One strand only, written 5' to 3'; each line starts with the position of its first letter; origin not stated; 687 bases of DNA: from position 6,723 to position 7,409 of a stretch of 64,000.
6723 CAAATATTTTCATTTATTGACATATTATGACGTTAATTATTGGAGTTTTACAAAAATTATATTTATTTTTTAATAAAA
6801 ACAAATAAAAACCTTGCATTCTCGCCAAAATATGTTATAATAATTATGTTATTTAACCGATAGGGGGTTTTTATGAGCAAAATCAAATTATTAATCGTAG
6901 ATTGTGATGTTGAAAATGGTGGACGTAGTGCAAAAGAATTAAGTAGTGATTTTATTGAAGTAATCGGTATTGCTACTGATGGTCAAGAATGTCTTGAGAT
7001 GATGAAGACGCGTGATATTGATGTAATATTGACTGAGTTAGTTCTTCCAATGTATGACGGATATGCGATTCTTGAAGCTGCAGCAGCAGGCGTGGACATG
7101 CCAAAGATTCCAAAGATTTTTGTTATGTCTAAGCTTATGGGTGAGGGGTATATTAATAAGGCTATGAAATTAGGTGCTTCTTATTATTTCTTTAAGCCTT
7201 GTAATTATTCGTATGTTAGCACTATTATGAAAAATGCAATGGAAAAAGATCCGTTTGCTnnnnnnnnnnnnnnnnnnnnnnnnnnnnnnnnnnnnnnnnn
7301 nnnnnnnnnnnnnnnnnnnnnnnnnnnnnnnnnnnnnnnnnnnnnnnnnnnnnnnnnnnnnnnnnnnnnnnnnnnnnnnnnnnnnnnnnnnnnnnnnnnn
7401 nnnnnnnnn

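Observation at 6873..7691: Spo0A with Glu at the phospho-acceptor position and a degenerate acidic pocket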

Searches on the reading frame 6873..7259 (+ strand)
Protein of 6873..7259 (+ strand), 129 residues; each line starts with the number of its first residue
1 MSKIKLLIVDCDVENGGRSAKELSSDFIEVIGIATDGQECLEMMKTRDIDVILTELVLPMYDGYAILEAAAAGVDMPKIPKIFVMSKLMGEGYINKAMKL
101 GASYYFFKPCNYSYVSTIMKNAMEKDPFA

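Call 17: search_protein_representatives(protein=window:6873-7259:+)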
Query: 129 residues. Proteins with E-value up to 0.001 (for the whole library): 18946; up to 1e-10: 551; up to 1e-30: 0. The best 150 are listed.
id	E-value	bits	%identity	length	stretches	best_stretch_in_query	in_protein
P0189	7.2e-30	119.6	29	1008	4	3-122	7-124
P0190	1.8e-24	102.2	39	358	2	25-122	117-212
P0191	2.6e-24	101.7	41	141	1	1-121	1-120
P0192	4.8e-22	94.4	27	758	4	6-124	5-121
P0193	5.3e-19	84.6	26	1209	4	5-87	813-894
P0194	5.8e-19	84.4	28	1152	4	5-121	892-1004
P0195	1.1e-18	83.6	26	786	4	5-111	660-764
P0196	5.5e-18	81.3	30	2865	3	2-125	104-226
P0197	8.4e-18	80.7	28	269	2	5-114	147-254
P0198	2.9e-17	78.9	28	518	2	6-114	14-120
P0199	3.0e-17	78.9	30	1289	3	4-126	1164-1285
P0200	3.2e-17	78.8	31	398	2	24-125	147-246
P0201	4.0e-17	78.5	28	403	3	4-117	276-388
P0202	6.2e-17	77.9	30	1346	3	4-112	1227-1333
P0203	1.2e-16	77.0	30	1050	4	31-111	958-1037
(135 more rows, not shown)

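Call 69: find_homologous_proteins(query=A4, max_evalue=1e-10)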
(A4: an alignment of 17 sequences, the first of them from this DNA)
Query A4 (17 sequences) (128 aa, profile of the alignment): 1 proteins with E <= 1e-10 among 1943 candidates.
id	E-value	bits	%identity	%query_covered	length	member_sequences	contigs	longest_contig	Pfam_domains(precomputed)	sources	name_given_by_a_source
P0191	9.1e-53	195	41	93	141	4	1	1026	PF00072.31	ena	-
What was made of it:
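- Tried and rejected: Profile search with the receiver-only alignment A4 (call 69).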
